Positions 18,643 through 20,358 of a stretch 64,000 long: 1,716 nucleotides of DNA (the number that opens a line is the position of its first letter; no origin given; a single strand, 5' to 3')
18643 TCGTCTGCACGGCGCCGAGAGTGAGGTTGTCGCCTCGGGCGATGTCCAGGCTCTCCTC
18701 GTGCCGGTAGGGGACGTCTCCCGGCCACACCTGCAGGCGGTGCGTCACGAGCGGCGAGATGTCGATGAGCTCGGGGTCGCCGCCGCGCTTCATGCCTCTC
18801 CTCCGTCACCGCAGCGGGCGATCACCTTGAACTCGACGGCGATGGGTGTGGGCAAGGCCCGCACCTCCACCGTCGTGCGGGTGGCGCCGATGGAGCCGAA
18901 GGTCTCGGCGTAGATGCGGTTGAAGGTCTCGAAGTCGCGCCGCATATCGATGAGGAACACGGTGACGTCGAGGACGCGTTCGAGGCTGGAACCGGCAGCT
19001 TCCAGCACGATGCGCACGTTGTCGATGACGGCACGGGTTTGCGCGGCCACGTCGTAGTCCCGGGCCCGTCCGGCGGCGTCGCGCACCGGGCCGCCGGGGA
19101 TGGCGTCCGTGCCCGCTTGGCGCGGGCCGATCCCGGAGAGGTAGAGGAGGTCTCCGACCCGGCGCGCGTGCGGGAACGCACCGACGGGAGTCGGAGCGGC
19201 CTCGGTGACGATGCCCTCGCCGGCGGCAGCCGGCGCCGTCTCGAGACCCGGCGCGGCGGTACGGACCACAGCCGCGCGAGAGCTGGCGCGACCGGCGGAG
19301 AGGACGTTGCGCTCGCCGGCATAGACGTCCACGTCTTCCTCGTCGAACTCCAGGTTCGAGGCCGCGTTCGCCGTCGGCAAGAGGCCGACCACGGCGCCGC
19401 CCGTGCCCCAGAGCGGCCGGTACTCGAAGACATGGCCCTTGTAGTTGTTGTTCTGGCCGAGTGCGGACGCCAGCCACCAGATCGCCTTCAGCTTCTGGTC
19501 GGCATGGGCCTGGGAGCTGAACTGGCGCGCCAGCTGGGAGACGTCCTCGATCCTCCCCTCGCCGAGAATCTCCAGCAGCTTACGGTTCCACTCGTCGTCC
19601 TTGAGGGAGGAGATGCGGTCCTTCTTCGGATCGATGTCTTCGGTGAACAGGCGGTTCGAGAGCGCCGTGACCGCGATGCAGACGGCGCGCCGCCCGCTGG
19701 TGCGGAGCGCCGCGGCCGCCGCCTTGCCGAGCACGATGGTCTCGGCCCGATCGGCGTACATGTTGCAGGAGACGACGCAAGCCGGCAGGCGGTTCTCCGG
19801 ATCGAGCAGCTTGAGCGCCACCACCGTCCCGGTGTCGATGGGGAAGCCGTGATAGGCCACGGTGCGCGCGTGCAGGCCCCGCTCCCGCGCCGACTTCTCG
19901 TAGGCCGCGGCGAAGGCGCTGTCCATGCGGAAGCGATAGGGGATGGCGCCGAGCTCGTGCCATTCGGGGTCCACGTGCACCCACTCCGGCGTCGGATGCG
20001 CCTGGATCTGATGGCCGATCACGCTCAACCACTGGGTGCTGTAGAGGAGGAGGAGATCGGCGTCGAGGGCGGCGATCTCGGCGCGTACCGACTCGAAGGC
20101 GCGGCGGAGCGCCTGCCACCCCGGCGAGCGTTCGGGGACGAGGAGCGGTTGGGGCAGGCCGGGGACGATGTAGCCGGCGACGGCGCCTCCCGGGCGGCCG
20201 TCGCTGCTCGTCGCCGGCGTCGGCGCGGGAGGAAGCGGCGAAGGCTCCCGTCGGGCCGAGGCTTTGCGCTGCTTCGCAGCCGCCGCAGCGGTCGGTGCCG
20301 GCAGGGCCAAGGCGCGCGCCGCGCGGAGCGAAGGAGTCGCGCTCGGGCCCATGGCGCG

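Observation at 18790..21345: Single 851-aa polypeptide fusing AmnB-like and AmnA-like LigB domains with a RidA/AmnD-like deaminase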

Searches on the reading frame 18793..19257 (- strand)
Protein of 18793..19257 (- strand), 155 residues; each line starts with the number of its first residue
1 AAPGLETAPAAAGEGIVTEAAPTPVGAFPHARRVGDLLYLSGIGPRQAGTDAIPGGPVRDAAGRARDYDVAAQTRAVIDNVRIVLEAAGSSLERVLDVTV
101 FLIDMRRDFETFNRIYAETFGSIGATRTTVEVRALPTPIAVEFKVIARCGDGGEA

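Call 44: search_solved_structures(query=window:18793-19257:-, max_evalue=1e-10, show_alignments=3)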
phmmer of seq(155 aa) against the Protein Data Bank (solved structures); distinct sequences matched with E-value up to 1e-10: 21.
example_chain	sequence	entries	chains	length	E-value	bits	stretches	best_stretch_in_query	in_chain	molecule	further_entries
6izh_A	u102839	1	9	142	8.9e-25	90.5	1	17-147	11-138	2-aminomuconate deaminase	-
2dyy_A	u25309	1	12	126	2.6e-20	76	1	14-147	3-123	UPF0076 protein PH0854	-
1x25_A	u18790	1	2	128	2.4e-18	69.7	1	14-148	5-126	Hypothetical UPF0076 protein ST0811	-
2csl_A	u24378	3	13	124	6e-17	65.1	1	14-147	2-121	protein translation initiation inhibitor | translation initiation inhibitor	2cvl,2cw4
5yu2_A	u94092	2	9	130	2.6e-16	63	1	16-148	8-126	Translation initiation inhibitor homologue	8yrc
1jd1_A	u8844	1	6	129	7.4e-16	61.6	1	16-148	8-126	HYPOTHETICAL 13.9 KDA PROTEIN IN FCY2-PET117 INTERGENIC REGION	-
8v8r_A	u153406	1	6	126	7.9e-15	58.3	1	16-148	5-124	Enamine/imine deaminase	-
3l7q_A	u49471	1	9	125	7.9e-14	55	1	16-148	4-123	Putative translation initiation inhibitor, aldR regulator-like protein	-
1xrg_A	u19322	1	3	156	9.4e-14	54.8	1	16-147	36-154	Putative translation initiation inhibitor, yjgF family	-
5y6u_A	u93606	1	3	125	7e-13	51.9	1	61-147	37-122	YabJ protein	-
1qd9_A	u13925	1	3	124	7.3e-13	51.9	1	61-147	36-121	PURINE REGULATORY PROTEIN YABJ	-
3m1x_A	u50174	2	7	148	1.3e-12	51.1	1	17-147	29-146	putative Endoribonuclease L-PSP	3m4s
3mqw_A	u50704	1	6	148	1.4e-12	51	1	17-147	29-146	putative Endoribonuclease L-PSP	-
7cd2_A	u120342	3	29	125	1.9e-12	50.6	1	61-147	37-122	YabJ protein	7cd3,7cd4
5v4d_A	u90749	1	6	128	3.4e-12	49.7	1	16-147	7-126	Putative translational inhibitor protein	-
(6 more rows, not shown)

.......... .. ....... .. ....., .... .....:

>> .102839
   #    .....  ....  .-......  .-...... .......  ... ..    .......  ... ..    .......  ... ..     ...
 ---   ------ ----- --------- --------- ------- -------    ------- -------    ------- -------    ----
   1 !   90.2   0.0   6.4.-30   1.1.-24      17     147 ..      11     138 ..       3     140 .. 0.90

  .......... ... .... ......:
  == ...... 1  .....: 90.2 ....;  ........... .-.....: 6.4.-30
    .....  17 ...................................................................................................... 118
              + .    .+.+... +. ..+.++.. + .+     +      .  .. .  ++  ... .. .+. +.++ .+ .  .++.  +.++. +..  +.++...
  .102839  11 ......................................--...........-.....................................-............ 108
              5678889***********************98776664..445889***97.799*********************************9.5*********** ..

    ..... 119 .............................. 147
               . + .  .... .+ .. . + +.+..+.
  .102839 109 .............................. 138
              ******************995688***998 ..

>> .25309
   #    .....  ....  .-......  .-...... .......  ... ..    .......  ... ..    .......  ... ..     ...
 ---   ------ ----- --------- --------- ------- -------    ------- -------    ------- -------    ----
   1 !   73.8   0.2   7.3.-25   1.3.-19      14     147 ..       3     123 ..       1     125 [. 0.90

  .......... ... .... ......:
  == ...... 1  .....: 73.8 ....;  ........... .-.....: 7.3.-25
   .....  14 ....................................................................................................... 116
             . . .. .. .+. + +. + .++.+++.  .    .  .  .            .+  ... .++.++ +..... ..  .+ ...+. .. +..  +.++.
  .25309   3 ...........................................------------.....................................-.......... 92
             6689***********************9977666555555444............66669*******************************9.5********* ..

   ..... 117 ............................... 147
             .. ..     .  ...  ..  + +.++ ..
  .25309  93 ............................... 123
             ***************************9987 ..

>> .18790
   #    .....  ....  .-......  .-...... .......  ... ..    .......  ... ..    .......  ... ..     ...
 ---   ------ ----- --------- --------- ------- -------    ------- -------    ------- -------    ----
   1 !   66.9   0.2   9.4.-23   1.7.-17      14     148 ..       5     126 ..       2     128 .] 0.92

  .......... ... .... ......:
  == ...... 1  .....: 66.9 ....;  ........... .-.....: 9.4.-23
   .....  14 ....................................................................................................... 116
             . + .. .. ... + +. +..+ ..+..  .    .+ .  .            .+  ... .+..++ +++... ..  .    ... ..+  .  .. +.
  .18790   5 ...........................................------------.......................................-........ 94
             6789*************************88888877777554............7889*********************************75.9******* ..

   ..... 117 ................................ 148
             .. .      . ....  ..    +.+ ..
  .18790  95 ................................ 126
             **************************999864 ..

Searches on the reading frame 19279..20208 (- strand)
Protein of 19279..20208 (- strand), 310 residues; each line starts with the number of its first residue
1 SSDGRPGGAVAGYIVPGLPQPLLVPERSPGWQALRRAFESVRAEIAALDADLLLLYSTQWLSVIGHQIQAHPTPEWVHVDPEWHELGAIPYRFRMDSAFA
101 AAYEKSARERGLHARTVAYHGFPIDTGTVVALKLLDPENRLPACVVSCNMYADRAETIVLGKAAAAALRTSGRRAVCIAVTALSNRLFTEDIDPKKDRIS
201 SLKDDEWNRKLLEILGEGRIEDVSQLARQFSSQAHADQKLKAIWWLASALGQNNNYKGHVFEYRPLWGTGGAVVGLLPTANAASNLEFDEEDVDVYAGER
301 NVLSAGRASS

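Call 45: search_solved_structures(query=window:19279-20208:-, max_evalue=1e-10, show_alignments=4)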
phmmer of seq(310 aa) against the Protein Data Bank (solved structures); distinct sequences matched with E-value up to 1e-10: 6.
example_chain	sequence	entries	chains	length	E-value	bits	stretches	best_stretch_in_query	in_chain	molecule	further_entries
7txy_A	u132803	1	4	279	1.1e-61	212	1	8-275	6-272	2-amino-5-chlorophenol 1,6-dioxygenase subunit alpha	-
3vsg_A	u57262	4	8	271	7.6e-52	179.6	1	10-274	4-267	2-amino-5-chlorophenol 1,6-dioxygenase alpha subunit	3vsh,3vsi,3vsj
8ihg_B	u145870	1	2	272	5.4e-48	167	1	10-275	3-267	2-aminophenol 1,6-dioxygenase alpha subunit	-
8ihg_A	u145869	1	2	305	6.2e-32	114.2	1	13-275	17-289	2-aminophenol 1,6-dioxygenase beta subunit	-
3vsg_B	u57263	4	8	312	5.2e-31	111.2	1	14-274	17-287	2-amino-5-chlorophenol 1,6-dioxygenase beta subunit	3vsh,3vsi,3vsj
7txy_B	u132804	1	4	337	1.1e-28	103.5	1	14-280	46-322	2-aminophenol 1,6-dioxygenase subunit beta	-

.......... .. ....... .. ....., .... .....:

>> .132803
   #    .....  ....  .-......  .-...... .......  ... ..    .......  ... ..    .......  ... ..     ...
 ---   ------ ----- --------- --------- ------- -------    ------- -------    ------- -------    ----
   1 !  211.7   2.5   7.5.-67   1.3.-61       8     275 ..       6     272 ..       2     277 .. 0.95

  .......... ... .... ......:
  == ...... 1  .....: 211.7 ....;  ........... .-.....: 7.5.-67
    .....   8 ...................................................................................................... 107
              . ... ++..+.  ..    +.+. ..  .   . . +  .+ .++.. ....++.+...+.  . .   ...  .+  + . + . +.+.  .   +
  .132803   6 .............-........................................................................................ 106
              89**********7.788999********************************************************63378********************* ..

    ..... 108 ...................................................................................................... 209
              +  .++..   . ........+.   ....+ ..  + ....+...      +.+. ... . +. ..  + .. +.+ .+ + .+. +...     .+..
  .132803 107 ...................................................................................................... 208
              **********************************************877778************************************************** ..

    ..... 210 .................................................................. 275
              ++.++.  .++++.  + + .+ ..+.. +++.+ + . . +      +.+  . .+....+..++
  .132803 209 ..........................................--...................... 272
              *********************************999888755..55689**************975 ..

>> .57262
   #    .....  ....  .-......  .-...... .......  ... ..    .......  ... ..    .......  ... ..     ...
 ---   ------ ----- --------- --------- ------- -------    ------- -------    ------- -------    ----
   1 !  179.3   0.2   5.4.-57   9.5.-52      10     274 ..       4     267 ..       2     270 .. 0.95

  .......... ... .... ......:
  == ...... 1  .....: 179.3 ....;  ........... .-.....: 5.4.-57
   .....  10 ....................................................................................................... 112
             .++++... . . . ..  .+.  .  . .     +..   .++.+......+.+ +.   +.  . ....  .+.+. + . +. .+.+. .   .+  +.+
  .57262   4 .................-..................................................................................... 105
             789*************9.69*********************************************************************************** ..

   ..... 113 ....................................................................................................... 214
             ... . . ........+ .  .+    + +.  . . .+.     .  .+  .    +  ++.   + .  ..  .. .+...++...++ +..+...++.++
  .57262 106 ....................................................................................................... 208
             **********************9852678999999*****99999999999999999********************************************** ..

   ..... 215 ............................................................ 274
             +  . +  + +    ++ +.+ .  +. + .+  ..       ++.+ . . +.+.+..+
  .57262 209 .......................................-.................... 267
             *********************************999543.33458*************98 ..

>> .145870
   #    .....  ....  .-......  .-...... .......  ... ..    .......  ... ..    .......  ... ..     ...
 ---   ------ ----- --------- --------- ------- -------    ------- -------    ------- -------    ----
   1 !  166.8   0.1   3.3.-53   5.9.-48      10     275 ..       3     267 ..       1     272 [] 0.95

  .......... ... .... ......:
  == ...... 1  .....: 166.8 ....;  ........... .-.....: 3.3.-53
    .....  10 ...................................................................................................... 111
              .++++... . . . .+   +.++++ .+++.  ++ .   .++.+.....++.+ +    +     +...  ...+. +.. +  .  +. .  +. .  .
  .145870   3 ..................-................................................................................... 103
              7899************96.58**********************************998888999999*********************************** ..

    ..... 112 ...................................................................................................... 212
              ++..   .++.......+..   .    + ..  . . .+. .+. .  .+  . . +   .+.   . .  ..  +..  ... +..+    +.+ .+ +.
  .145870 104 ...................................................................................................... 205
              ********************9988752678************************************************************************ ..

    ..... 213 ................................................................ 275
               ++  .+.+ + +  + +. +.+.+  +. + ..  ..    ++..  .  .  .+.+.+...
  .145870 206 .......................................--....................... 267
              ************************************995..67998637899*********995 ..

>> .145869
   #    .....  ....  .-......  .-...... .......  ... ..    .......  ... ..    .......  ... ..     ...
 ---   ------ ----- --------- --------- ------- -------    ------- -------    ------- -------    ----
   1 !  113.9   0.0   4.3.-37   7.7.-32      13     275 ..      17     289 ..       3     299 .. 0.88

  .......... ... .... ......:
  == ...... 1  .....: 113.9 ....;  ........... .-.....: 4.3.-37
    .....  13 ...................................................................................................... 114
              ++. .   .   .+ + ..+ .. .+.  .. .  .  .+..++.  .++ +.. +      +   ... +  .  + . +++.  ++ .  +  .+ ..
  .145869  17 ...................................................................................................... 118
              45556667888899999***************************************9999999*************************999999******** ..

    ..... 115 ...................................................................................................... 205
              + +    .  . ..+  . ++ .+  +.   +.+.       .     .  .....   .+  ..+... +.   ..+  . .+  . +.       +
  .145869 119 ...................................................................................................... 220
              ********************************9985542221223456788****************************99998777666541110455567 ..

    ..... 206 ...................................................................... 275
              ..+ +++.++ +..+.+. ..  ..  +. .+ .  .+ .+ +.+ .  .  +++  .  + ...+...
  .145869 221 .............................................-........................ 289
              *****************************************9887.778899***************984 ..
